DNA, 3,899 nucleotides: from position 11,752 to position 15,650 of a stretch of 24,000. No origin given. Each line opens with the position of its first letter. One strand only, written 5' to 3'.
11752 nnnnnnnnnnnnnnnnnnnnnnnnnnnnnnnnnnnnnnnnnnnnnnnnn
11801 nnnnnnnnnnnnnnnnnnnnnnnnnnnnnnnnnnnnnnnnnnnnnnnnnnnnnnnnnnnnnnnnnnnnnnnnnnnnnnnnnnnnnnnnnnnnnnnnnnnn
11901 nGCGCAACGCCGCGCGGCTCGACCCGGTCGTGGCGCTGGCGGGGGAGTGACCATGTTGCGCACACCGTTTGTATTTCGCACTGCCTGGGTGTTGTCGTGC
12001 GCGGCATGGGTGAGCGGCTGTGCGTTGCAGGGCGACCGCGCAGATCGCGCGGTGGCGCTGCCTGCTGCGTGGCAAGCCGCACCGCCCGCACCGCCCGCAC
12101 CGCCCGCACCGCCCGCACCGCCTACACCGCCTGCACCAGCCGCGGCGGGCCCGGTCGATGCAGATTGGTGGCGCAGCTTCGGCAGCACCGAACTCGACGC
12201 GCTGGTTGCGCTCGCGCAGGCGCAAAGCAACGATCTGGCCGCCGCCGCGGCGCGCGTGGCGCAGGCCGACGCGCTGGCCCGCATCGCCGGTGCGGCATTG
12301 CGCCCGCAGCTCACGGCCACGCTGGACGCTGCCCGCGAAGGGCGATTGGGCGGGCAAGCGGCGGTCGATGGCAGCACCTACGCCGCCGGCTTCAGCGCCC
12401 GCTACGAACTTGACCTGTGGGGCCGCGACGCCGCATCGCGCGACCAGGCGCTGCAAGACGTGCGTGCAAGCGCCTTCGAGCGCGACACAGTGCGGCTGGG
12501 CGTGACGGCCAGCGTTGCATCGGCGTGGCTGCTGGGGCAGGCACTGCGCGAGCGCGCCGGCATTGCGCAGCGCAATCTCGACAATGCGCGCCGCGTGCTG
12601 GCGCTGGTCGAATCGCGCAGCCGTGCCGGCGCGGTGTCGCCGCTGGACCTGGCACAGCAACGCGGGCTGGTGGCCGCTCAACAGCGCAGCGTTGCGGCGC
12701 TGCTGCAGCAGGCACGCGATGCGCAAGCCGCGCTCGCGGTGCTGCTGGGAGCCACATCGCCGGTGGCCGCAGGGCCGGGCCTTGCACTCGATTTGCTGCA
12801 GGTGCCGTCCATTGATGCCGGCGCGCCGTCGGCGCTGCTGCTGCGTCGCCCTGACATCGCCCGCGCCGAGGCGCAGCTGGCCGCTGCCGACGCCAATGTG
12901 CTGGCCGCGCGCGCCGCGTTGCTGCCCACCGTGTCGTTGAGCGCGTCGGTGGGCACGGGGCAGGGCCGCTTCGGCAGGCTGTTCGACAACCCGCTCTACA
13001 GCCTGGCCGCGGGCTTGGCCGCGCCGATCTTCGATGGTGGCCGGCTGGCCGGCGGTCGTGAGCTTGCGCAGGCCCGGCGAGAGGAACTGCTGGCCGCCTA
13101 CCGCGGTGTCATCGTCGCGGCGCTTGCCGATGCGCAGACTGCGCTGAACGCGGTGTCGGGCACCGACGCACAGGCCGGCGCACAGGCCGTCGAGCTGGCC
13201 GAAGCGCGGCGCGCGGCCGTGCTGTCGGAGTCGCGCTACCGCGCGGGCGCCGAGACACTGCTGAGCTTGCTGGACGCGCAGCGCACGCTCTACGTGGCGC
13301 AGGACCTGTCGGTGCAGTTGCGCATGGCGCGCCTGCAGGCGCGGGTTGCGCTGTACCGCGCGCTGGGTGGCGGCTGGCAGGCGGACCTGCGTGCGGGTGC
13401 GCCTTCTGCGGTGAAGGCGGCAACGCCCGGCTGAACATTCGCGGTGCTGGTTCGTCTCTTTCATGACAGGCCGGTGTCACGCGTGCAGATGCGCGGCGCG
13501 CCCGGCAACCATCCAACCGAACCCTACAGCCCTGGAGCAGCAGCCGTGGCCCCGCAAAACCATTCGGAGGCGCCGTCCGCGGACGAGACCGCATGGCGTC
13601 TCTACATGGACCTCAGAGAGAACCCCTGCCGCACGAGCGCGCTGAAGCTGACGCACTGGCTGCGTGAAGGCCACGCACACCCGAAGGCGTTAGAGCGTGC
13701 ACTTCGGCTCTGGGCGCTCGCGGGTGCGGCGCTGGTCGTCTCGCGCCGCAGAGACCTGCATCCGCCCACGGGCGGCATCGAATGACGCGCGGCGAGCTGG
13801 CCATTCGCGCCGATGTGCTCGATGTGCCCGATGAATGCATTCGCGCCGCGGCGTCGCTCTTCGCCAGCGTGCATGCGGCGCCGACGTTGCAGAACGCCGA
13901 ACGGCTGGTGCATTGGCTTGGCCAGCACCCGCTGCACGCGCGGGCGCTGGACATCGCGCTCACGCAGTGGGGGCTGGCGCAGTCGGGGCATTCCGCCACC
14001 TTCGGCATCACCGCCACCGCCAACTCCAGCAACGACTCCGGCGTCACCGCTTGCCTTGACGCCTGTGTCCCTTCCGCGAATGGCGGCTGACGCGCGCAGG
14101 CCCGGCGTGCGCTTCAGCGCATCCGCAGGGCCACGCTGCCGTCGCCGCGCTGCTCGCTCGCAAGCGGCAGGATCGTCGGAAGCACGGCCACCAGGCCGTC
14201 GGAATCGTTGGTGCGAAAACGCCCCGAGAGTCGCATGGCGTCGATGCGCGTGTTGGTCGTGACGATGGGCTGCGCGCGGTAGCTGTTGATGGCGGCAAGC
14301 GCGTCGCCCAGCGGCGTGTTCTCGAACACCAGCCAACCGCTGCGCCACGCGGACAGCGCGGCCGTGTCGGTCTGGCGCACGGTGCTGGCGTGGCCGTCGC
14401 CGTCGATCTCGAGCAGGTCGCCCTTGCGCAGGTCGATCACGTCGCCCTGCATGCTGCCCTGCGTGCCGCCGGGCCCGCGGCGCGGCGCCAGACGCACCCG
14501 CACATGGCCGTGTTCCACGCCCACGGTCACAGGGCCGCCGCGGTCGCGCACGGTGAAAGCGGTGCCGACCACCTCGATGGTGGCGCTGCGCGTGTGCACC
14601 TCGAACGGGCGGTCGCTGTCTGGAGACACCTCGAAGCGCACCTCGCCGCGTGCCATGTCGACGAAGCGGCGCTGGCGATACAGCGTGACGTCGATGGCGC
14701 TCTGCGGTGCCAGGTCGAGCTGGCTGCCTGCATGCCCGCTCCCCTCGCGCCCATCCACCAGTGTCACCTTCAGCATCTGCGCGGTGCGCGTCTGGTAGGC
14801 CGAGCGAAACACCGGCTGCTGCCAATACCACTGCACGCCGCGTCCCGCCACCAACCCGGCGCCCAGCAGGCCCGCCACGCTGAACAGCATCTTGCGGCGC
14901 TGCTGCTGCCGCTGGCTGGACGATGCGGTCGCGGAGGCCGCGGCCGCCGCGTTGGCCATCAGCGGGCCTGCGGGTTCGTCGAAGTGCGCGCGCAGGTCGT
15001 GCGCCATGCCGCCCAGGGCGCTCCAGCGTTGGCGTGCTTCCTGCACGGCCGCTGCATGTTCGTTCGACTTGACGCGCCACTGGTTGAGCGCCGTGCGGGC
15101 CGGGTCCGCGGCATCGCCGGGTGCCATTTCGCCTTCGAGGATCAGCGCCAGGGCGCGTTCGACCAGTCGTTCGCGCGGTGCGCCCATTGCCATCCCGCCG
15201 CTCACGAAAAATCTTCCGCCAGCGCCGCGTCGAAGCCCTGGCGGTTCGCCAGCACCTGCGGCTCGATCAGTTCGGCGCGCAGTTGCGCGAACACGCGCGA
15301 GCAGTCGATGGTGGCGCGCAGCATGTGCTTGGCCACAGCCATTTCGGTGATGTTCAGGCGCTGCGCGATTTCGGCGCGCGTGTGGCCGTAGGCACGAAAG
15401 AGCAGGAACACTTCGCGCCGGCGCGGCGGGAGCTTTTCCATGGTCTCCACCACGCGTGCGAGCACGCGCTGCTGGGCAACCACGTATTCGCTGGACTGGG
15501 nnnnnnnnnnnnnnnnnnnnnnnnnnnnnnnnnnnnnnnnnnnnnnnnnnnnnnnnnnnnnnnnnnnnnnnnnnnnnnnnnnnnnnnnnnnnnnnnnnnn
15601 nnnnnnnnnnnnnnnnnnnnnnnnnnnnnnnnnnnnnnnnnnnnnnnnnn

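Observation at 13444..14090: Tandem, translationally coupled mini-FecR ORFs: stand-alone sigma-binding N-domains at the tail of the siderophore export operon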

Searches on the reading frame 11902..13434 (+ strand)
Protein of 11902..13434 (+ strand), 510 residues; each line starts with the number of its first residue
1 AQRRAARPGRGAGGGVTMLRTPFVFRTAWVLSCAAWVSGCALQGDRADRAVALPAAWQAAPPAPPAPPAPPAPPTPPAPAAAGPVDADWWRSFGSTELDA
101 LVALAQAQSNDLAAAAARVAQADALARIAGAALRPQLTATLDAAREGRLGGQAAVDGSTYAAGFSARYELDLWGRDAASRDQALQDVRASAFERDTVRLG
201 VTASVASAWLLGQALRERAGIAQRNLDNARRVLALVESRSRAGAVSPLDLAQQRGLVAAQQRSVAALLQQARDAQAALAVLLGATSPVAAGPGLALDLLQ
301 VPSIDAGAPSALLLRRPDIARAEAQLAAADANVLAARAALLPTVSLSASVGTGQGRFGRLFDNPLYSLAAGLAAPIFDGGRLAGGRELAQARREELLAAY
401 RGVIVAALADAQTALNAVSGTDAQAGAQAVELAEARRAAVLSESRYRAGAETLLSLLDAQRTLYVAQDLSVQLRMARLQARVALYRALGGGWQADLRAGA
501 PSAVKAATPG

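Call 7: search_protein_families(library=pfam, proteins=[window:11902-13434:+], max_evalue=0.001)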
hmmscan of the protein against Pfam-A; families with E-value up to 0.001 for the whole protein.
window:11902-13434:+ (510 aa): 1 family
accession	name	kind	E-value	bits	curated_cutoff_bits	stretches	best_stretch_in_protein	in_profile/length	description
PF02321.23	OEP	-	9.3e-39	133.6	22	2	311-489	7-187/187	Outer membrane efflux protein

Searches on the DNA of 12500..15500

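Call 97: search_rna_families(source=window, start=12500, end=15500, threshold=evalue, max_evalue=1)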
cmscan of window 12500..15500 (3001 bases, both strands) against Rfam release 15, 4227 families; matches with E-value up to 1: 0.
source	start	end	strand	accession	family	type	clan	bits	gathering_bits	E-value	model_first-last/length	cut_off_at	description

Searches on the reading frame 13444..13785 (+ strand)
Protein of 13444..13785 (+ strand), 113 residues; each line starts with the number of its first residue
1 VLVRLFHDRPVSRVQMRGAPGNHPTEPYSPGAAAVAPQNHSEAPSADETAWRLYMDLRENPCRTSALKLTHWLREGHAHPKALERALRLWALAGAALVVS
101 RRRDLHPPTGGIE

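Call 3: search_protein_families(library=pfam, proteins=[window:13444-13785:+], max_evalue=10)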
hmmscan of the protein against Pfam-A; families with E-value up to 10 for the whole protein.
window:13444-13785:+ (113 aa): 0 families

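Call 4: search_protein_families(library=ncbifam, proteins=[window:13444-13785:+], max_evalue=10)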
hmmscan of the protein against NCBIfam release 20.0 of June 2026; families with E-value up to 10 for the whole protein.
window:13444-13785:+ (113 aa): 1 family
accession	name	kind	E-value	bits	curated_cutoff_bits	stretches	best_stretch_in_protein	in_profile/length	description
NF033846.1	Rumino_NPXTG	domain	0.25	11.7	23.5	1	91-103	17-29/30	NPXTG-anchored protein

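Call 13: find_homologous_proteins(query=window:13444-13785:+, max_evalue=0.01)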
Query window:13444-13785:+ (113 aa): 12 proteins with E <= 0.01 among 118 candidates.
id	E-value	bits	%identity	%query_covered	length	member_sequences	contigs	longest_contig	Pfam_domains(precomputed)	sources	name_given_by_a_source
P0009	1.4e-70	253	100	100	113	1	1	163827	-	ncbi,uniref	ncbi:hypothetical protein VLK31_26820 [Variovorax sp. H27-G14]|uniref:hypothetical protein n=1 Tax=V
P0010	6.0e-36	141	80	70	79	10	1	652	-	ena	-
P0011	6.8e-36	141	81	70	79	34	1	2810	-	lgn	-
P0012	4.3e-35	138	78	70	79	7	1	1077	-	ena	-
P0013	3.5e-34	135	83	70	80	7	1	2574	-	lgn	-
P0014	5.7e-34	135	78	70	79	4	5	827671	-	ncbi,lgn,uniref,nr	ncbi:hypothetical protein SAMN05216567_10515 [Variovorax sp. OK605]|uniref:hypothetical protein n=1 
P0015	9.1e-33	131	76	70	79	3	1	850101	-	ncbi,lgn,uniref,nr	ncbi:ferric-dicitrate binding protein FerR (iron transport regulator) [Variovorax paradoxus]|uniref:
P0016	1.5e-32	130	76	70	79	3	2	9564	-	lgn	-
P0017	2.0e-32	130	76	70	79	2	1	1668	-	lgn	-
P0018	5.1e-31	125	73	70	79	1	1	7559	-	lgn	-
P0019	5.8e-31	125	76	70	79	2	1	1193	-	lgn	-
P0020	1.5e-27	114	70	70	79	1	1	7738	-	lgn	-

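Call 21: find_encoding_contigs(protein=P0014, flank=10000, max_places=4)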
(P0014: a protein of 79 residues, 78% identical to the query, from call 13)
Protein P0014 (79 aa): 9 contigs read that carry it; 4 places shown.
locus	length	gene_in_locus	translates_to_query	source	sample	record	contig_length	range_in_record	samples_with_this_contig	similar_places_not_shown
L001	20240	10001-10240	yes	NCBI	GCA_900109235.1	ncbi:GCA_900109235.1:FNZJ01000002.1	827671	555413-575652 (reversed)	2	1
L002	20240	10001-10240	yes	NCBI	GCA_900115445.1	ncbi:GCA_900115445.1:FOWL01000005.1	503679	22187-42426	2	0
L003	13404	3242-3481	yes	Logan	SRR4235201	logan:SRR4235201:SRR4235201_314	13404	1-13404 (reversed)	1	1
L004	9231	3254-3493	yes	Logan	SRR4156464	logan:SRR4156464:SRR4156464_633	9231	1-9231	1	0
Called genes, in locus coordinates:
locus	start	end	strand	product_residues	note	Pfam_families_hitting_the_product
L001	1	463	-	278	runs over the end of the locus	PF00551:Formyl_trans_N (faint)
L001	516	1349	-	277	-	PF06276:FhuF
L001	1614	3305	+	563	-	PF00664:ABC_membrane (weak), PF02463:SMC_N (faint), PF00005:ABC_tran, PF13191:AAA_16 (weak), PF13304:AAA_21 (faint)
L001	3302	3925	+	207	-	PF01475:FUR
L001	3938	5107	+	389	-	PF00364:Biotin_lipoyl (faint), PF25917:BSH_RND, PF25919:BSH_CusB (weak), PF25973:BSH_CzcB (weak), PF25994:HH_AprE (weak), PF25954:Beta-barrel_RND_2 (faint), PF25967:RND-MFP_C (weak)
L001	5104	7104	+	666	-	PF00005:ABC_tran, PF02463:SMC_N (faint), PF12704:MacB_PCD, PF02687:FtsX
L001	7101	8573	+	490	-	PF02321:OEP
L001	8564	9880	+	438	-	PF03929:PepSY_TM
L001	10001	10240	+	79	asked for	-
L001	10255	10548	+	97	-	-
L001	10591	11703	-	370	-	PF04773:FecR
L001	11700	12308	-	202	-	PF04542:Sigma70_r2 (faint), PF08281:Sigma70_r4_2, PF04545:Sigma70_r4 (weak)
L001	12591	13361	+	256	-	PF08021:FAD_binding_9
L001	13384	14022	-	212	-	PF00440:TetR_N, PF02909:TetR_C_1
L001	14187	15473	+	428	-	PF04389:Peptidase_M28, PF05343:Peptidase_M42 (faint), PF01546:Peptidase_M20, PF07687:M20_dimer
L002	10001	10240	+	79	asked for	-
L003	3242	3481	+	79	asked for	-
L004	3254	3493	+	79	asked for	-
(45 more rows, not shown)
